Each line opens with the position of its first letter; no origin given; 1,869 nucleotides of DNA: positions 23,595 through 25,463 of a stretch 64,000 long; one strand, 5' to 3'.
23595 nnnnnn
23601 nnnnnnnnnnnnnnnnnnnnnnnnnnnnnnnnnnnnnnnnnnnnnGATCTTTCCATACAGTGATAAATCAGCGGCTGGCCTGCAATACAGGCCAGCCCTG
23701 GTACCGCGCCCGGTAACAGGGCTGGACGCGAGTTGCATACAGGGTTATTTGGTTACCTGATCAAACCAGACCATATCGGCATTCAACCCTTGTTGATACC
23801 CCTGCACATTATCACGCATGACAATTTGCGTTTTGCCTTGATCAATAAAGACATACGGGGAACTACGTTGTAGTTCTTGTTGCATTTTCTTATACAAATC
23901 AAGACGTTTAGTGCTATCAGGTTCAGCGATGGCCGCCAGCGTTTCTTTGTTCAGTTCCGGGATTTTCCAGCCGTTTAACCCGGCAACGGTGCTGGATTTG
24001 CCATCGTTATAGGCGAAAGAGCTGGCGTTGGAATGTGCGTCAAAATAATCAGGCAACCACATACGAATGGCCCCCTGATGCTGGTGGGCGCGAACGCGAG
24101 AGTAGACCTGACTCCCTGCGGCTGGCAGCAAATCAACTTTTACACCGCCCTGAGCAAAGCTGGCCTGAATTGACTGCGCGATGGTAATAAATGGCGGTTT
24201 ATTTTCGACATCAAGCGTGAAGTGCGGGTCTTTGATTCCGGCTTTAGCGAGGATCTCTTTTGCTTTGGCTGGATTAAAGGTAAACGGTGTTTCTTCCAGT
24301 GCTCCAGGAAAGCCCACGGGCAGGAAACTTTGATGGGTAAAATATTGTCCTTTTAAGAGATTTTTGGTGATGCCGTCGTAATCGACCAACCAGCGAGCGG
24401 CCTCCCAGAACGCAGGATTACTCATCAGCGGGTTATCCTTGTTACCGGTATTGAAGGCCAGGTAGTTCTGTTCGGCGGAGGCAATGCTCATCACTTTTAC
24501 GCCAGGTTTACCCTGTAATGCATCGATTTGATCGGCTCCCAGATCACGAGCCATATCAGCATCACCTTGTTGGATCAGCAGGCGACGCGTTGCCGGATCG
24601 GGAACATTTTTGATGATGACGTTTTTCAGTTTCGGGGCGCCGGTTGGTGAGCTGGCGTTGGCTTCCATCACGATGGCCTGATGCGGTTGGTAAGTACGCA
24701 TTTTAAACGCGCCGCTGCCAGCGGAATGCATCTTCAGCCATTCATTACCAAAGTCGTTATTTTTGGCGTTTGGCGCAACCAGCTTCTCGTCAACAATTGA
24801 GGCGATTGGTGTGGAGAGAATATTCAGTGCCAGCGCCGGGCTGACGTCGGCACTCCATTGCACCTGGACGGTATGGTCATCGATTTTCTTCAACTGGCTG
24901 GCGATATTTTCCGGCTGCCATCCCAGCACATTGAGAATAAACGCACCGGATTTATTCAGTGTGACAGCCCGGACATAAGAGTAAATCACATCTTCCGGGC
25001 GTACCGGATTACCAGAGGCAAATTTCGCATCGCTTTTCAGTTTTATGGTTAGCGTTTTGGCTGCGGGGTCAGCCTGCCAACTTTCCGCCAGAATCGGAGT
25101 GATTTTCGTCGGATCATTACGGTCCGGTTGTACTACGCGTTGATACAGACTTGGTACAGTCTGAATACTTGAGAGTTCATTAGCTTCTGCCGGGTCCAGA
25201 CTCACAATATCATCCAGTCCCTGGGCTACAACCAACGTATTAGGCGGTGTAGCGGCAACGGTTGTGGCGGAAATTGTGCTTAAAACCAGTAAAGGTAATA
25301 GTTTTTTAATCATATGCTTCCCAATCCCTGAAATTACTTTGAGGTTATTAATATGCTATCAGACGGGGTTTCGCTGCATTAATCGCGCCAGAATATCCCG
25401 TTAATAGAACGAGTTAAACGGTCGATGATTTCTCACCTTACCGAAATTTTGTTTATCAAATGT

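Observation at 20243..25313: Five-gene Nik/Opp-family ABC importer between yjcO and fdhF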

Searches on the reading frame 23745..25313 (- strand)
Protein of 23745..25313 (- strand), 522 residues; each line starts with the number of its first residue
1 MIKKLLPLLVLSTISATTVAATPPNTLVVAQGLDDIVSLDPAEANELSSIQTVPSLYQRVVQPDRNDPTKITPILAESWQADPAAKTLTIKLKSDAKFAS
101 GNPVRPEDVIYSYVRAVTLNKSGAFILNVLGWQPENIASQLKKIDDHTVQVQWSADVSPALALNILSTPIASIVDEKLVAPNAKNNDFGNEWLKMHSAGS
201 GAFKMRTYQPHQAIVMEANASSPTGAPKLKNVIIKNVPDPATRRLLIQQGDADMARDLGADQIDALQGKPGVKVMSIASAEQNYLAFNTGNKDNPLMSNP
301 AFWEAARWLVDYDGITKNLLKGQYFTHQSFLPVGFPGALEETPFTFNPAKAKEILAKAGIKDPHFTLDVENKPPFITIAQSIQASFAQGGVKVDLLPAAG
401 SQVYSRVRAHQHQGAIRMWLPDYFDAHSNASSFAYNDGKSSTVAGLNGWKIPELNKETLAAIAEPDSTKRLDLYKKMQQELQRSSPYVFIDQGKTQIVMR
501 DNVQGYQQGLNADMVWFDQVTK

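Call 4: search_protein_families(proteins=[window:23745-25313:-], library=ncbifam, max_evalue=0.00001)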
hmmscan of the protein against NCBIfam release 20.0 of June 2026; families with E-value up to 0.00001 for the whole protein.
window:23745-25313:- (522 aa): 10 families
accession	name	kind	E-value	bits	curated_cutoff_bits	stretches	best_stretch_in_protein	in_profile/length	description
TIGR02294.1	nickel_nikA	equivalog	5.7e-32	110.9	393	1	35-519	15-499/501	nickel ABC transporter substrate-binding protein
NF043070.1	DppA_dipep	equivalog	1.1e-30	106.7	1005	1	55-507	59-520/535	dipeptide ABC transporter periplasmic-binding protein DppA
NF011942.0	PRK15413.1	equivalog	5.3e-30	104.6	594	1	5-495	10-485/512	glutathione ABC transporter substrate-binding protein GsiB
NF045468.1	Opp5A_nikA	equivalog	2.1e-26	92.5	600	1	67-390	53-360/488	nickel ABC transporter substrate-binding protein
NF011689.0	PRK15109.1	equivalog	5.9e-26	91.2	560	1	39-504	47-521/547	ABC transporter substrate-binding protein SapA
NF045467.1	Opp4A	equivalog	1.6e-25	89.3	650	1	66-362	74-382/556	oligopeptide ABC transporter substrate-binding protein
NF047575.1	opine_bind_CntA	exception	7.1e-24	84.2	800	1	56-505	65-517/535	staphylopine-dependent metal ABC transporter substrate-binding lipoprotein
NF011684.0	PRK15104.1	equivalog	3.5e-13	49.1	947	1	23-506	37-524/543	oligopeptide ABC transporter substrate-binding protein OppA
NF007287.0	PRK09755.1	equivalog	1.7e-06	27.2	1098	0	22-126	23-131/535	ABC transporter substrate-binding protein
TIGR04028.1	SBP_KPN_01854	hypoth_equivalog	2.4e-06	26.4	468.5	1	69-362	42-333/509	TIGR04028 family ABC transporter substrate-binding protein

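Call 9: find_homologous_proteins(query=window:23745-25313:-, max_evalue=1e-20)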
Query window:23745-25313:- (522 aa): 1318 proteins with E <= 1e-20 among 8000 candidates; the best 120 are listed.
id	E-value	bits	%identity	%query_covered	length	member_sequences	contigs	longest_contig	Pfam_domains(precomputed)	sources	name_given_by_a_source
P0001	0.0e+0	1165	100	100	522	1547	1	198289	PF00496.28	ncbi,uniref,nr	ncbi:ABC transporter substrate-binding protein [Escherichia coli]|uniref:ABC transporter substrate-b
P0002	0.0e+0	1072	93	100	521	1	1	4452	PF00496.28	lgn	-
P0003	0.0e+0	1062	93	100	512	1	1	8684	PF00496.28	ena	-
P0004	0.0e+0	1048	93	100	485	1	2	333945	PF00496.28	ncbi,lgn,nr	ncbi:ABC transporter substrate-binding protein [Escherichia coli]|nr:ABC transporter substrate-bindi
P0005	0.0e+0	1046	93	100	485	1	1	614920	PF00496.28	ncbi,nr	ncbi:ABC transporter substrate-binding protein [Escherichia coli]|nr:ABC transporter substrate-bindi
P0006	0.0e+0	1032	86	100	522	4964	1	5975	PF00496.28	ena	-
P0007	0.0e+0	1026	87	100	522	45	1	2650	PF00496.28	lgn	-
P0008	0.0e+0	1025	90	100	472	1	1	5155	PF00496.28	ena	-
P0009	0.0e+0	1022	86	100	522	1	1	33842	PF00496.28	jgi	-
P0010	0.0e+0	1020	86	100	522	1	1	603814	PF00496.28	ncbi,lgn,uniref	ncbi:ABC transporter substrate-binding protein [Kluyvera sp. STS39-E]|uniref:ABC transporter substra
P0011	4.5e-298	1007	84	100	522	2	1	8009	PF00496.28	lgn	-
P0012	1.2e-296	1002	86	96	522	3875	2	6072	PF00496.28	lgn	-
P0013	2.3e-296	1001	85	100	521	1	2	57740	PF00496.28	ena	-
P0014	2.7e-295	998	85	100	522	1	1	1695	PF00496.28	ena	-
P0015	8.1e-295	996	83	100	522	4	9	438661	PF00496.28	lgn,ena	-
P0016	2.2e-294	995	84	100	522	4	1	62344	PF00496.28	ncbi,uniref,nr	ncbi:periplasmic substrate-binding component of an ABC superfamily dipeptide transporter [Trabulsiel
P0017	2.4e-294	995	83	97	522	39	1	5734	PF00496.28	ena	-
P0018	5.9e-294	993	83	100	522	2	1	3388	PF00496.28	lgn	-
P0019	7.5e-294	993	85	96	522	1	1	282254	PF00496.28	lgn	-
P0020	8.6e-294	993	83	100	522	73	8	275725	PF00496.28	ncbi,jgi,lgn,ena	-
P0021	8.5e-292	986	83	100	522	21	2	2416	PF00496.28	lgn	-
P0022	9.2e-291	983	81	100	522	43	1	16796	PF00496.28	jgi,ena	-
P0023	9.0e-287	970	81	100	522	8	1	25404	PF00496.28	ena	-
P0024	6.5e-285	964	80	100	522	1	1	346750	PF00496.28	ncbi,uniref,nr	ncbi:ABC transporter substrate-binding protein [Enterobacteriaceae bacterium H18W14]|uniref:ABC tran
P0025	2.8e-284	961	80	100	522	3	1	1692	PF00496.28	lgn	-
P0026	3.9e-284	961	80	100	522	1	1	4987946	PF00496.28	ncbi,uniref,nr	ncbi:Dipeptide-binding protein [Buttiauxella agrestis]|uniref:Dipeptide-binding protein n=1 Tax=Butt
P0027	5.6e-284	961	80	100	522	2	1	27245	PF00496.28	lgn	-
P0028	8.3e-284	960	80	100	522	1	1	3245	PF00496.28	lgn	-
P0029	1.4e-283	959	80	100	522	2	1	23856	PF00496.28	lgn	-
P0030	1.8e-283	959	80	100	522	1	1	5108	PF00496.28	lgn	-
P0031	2.2e-283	959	80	100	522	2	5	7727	PF00496.28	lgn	-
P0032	3.1e-283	958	81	96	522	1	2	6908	PF00496.28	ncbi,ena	-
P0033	5.8e-283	957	80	100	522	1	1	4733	PF00496.28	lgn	-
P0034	7.4e-283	957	80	100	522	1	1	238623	PF00496.28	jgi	jgi:peptide/nickel transport system substrate-binding protein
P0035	7.7e-283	957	80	96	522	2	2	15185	PF00496.28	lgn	-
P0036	1.2e-282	956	79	100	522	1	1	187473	PF00496.28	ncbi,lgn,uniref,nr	ncbi:ABC transporter substrate-binding protein [Buttiauxella sp. B2]|uniref:ABC transporter substrat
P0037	1.3e-282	956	79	100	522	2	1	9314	PF00496.28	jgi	jgi:peptide/nickel transport system substrate-binding protein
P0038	2.5e-282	955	80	100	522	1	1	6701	PF00496.28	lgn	-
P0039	3.1e-282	955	79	100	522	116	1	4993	PF00496.28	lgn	-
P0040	3.1e-282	955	79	100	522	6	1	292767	PF00496.28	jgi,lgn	jgi:peptide/nickel transport system substrate-binding protein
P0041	7.3e-282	954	79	100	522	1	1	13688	PF00496.28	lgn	-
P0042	9.7e-282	953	79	100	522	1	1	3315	PF00496.28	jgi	jgi:peptide/nickel transport system substrate-binding protein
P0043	1.2e-281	953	79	100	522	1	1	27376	PF00496.28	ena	-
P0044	1.3e-281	953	80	96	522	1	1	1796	PF00496.28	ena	-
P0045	5.0e-281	951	81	96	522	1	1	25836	PF00496.28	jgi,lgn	jgi:peptide/nickel transport system substrate-binding protein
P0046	6.4e-281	950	81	96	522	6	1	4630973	PF00496.28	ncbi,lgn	ncbi:ABC transporter substrate-binding protein [Dryocola sp. LX212]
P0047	1.1e-280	950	80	100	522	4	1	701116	PF00496.28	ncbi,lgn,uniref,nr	ncbi:ABC transporter substrate-binding protein [Buttiauxella sp. A111]|uniref:ABC transporter substr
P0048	1.2e-280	950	80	97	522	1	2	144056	PF00496.28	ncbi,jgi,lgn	-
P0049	1.5e-276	936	79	97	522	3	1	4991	PF00496.28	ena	-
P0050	1.5e-276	936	100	54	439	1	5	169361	PF00496.28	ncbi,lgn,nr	ncbi:ABC transporter substrate-binding protein [Escherichia coli]|nr:ABC transporter substrate-bindi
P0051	1.2e-274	930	80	96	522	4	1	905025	PF00496.28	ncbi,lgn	ncbi:ABC transporter substrate-binding protein [Pluralibacter gergoviae]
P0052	5.9e-274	927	78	100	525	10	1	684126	PF00496.28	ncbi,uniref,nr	ncbi:ABC transporter substrate-binding protein [Mangrovibacter yixingensis]|uniref:ABC transporter s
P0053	1.9e-273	926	78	100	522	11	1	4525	PF00496.28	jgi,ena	-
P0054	3.4e-273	925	77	100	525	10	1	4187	PF00496.28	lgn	-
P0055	4.0e-273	925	78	100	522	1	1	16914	PF00496.28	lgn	-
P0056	4.6e-270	915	80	96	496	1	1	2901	PF00496.28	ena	-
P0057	4.1e-269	911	76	100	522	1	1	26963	PF00496.28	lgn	-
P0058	3.3e-265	899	76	97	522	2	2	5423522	PF00496.28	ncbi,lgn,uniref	ncbi:ABC transporter substrate-binding protein [Serratia aquatilis]|uniref:ABC transporter substrate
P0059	8.9e-265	897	77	96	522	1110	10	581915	PF00496.28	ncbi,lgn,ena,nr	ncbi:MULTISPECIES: ABC transporter substrate-binding protein [Serratia]|nr:ABC transporter substrate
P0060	1.8e-264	896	77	100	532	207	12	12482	PF00496.28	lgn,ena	-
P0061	2.1e-264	896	76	98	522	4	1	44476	PF00496.28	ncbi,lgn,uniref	ncbi:ABC transporter substrate-binding protein [Edaphovirga cremea]|uniref:ABC transporter substrate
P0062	2.6e-264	896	76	100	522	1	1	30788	PF00496.28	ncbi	-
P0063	1.5e-263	893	77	100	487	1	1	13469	PF00496.28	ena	-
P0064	2.2e-263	893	86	83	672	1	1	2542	PF00860.27,PF00496.28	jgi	-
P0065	2.9e-263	892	79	96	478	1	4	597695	PF00496.28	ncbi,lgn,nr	ncbi:TPA: ABC transporter substrate-binding protein [Klebsiella pneumoniae]|nr:ABC transporter subst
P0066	3.8e-263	892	75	100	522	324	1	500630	PF00496.28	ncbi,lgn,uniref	ncbi:ABC transporter substrate-binding protein [Serratia proteamaculans]|uniref:ABC transporter subs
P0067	4.8e-263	891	75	100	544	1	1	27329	PF00496.28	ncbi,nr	ncbi:hypothetical protein ALQ63_00259 [Serratia plymuthica]|nr:hypothetical protein ALQ63_00259 [Ser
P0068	1.3e-262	890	76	96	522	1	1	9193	PF00496.28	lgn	-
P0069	2.8e-262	889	75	100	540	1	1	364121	PF00496.28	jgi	jgi:peptide/nickel transport system substrate-binding protein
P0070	3.1e-262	889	75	100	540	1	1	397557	PF00496.28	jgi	-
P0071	3.8e-262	888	75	96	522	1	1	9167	PF00496.28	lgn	-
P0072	4.0e-262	888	75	100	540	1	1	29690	PF00496.28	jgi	-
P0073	4.2e-262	888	75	100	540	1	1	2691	PF00496.28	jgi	jgi:peptide/nickel transport system substrate-binding protein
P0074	4.2e-262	888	75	100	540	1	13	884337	PF00496.28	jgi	jgi:peptide/nickel transport system substrate-binding protein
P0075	6.0e-262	888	75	100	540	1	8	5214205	PF00496.28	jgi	jgi:peptide/nickel transport system substrate-binding protein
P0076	7.9e-262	887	75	100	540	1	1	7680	PF00496.28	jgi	-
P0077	9.0e-262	887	75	100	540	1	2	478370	PF00496.28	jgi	jgi:peptide/nickel transport system substrate-binding protein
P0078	1.1e-261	887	75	100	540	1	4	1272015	PF00496.28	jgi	jgi:peptide/nickel transport system substrate-binding protein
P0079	1.6e-261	886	75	100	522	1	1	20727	PF00496.28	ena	-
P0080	1.9e-261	886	75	100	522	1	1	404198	PF00496.28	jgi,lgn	jgi:peptide/nickel transport system substrate-binding protein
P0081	3.3e-261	885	75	100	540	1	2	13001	PF00496.28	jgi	jgi:peptide/nickel transport system substrate-binding protein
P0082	3.5e-261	885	75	100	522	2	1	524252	PF00496.28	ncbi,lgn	-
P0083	4.7e-261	885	75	100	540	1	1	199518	PF00496.28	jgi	jgi:peptide/nickel transport system substrate-binding protein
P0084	8.4e-261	884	75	100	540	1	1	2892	PF00496.28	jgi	jgi:peptide/nickel transport system substrate-binding protein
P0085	1.1e-260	884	75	100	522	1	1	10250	PF00496.28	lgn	-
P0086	1.8e-259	880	75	100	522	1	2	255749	PF00496.28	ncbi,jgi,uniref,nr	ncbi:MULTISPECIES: ABC transporter substrate-binding protein [unclassified Serratia (in: enterobacte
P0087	8.3e-259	877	74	100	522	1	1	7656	PF00496.28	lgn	-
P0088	1.3e-258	877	74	100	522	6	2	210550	PF00496.28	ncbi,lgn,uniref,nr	ncbi:ABC transporter substrate-binding protein [Serratia quinivorans]|uniref:ABC transporter substra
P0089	1.4e-258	877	77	96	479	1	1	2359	PF00496.28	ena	-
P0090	7.1e-258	874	74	100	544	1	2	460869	PF00496.28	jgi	jgi:peptide/nickel transport system substrate-binding protein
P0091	2.1e-256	870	75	97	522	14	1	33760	PF00496.28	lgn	-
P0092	6.9e-256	868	74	100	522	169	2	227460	PF00496.28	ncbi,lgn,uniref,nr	ncbi:ABC transporter substrate-binding protein [Yersinia mollaretii]|uniref:ABC transporter substrat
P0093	1.2e-255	867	73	100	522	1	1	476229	PF00496.28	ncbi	-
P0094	1.9e-255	866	73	100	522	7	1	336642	PF00496.28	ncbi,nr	ncbi:ABC transporter substrate-binding protein [Serratia sp. S1B]|nr:ABC transporter substrate-bindi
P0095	2.8e-255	866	73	100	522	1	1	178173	PF00496.28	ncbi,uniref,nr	ncbi:ABC transporter substrate-binding protein [Acerihabitans arboris]|uniref:ABC transporter substr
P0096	7.2e-255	864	74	100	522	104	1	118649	PF00496.28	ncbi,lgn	-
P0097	1.5e-254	863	73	100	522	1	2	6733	PF00496.28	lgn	-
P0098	9.4e-253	858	73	100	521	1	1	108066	PF00496.28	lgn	-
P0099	1.0e-252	857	73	100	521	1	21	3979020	PF00496.28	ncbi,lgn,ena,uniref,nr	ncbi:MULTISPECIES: ABC transporter substrate-binding protein [Proteus]|uniref:ABC transporter substr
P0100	1.1e-252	857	73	100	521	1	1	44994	PF00496.28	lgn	-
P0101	1.8e-252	857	72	100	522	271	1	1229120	PF00496.28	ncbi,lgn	-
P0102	1.8e-252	857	73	100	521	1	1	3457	PF00496.28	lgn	-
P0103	1.9e-252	857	73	100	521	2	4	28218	PF00496.28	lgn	-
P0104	3.2e-252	856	73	100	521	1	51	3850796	PF00496.28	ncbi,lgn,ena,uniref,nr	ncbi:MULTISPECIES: ABC transporter substrate-binding protein [Proteus]|uniref:ABC transporter substr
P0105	3.5e-252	856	72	100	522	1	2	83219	PF00496.28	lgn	-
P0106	3.6e-252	856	72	100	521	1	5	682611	PF00496.28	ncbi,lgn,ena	-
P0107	3.8e-252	856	72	100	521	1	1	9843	PF00496.28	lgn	-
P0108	3.9e-252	855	72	100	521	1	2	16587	PF00496.28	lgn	-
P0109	4.9e-252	855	72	100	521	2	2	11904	PF00496.28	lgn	-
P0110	1.0e-251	854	72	100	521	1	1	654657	PF00496.28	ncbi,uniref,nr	ncbi:ABC transporter substrate-binding protein [Proteus alimentorum]|uniref:ABC transporter substrat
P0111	1.2e-251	854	72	100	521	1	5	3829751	PF00496.28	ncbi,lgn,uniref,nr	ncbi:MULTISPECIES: ABC transporter substrate-binding protein [Proteus]|uniref:ABC transporter substr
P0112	1.3e-251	854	72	100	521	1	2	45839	PF00496.28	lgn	-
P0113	1.3e-251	854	72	100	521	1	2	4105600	PF00496.28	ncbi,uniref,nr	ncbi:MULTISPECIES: ABC transporter substrate-binding protein [Proteus]|uniref:ABC transporter substr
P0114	1.5e-251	854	72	97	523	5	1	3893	PF00496.28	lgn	-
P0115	1.6e-251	853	72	100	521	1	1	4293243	PF00496.28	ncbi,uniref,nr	ncbi:ABC transporter substrate-binding protein [Proteus sp. ZN5]|uniref:ABC transporter substrate-bi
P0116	1.7e-251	853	72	100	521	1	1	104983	PF00496.28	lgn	-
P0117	2.0e-251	853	72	100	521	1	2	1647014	PF00496.28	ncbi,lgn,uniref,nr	ncbi:ABC transporter substrate-binding protein [Proteus columbae]|uniref:ABC transporter substrate-b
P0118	2.6e-251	853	72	100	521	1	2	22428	PF00496.28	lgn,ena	-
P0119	2.8e-251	853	72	100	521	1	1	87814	PF00496.28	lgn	-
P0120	3.0e-251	853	72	100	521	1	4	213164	PF00496.28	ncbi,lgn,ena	-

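Call 11: search_solved_structures(query=window:23745-25313:-, max_evalue=1e-10, show_alignments=2)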
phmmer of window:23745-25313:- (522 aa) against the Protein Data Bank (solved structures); distinct sequences matched with E-value up to 1e-10: 28.
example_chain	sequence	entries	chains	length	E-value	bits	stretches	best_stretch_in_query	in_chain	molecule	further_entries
8z1y_F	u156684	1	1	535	3.6e-27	98.5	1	9-506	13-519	Dipeptide-binding protein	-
5f1q_A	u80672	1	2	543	2e-26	96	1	50-507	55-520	Periplasmic dipeptide transport protein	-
1dpe_A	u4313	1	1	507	3.3e-26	95.3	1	53-506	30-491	DIPEPTIDE-BINDING PROTEIN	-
1dpp_A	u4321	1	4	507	3.5e-26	95.2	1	53-506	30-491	DIPEPTIDE BINDING PROTEIN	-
8z1z_F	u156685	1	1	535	3.8e-26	95.1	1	9-506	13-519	Dipeptide-binding protein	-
6tfq_A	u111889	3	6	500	6.1e-24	87.8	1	31-480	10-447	ABC transporter substrate-binding protein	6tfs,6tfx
5u4o_A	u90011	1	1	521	1e-23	87.1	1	28-484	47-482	ABC transporter substrate-binding protein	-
7kz8_A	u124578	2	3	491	1.6e-22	83.2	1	34-506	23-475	Peptide/nickel transport system substrate-binding protein AapF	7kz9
8upi_A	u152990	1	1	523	3e-22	82.3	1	33-420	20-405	Peptide ABC transporter substrate-binding protein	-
6ofq_A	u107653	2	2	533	9.2e-22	80.7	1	26-507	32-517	Heme-binding protein A / AI-2 binding protein A | Heme-binding protein A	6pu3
1uqw_A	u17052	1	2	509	5.2e-21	78.2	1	24-490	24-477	PUTATIVE BINDING PROTEIN YLIB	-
3m8u_A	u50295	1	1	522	2.4e-20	76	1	54-508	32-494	Heme-binding protein A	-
3tpa_A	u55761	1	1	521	3.9e-19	72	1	22-509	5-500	Heme-binding protein A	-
6i3g_A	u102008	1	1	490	6.9e-18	67.9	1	84-518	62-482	ABC transporter, substrate-binding protein, family 5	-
1xoc_A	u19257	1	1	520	5.7e-15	58.3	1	56-513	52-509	Oligopeptide-binding protein appA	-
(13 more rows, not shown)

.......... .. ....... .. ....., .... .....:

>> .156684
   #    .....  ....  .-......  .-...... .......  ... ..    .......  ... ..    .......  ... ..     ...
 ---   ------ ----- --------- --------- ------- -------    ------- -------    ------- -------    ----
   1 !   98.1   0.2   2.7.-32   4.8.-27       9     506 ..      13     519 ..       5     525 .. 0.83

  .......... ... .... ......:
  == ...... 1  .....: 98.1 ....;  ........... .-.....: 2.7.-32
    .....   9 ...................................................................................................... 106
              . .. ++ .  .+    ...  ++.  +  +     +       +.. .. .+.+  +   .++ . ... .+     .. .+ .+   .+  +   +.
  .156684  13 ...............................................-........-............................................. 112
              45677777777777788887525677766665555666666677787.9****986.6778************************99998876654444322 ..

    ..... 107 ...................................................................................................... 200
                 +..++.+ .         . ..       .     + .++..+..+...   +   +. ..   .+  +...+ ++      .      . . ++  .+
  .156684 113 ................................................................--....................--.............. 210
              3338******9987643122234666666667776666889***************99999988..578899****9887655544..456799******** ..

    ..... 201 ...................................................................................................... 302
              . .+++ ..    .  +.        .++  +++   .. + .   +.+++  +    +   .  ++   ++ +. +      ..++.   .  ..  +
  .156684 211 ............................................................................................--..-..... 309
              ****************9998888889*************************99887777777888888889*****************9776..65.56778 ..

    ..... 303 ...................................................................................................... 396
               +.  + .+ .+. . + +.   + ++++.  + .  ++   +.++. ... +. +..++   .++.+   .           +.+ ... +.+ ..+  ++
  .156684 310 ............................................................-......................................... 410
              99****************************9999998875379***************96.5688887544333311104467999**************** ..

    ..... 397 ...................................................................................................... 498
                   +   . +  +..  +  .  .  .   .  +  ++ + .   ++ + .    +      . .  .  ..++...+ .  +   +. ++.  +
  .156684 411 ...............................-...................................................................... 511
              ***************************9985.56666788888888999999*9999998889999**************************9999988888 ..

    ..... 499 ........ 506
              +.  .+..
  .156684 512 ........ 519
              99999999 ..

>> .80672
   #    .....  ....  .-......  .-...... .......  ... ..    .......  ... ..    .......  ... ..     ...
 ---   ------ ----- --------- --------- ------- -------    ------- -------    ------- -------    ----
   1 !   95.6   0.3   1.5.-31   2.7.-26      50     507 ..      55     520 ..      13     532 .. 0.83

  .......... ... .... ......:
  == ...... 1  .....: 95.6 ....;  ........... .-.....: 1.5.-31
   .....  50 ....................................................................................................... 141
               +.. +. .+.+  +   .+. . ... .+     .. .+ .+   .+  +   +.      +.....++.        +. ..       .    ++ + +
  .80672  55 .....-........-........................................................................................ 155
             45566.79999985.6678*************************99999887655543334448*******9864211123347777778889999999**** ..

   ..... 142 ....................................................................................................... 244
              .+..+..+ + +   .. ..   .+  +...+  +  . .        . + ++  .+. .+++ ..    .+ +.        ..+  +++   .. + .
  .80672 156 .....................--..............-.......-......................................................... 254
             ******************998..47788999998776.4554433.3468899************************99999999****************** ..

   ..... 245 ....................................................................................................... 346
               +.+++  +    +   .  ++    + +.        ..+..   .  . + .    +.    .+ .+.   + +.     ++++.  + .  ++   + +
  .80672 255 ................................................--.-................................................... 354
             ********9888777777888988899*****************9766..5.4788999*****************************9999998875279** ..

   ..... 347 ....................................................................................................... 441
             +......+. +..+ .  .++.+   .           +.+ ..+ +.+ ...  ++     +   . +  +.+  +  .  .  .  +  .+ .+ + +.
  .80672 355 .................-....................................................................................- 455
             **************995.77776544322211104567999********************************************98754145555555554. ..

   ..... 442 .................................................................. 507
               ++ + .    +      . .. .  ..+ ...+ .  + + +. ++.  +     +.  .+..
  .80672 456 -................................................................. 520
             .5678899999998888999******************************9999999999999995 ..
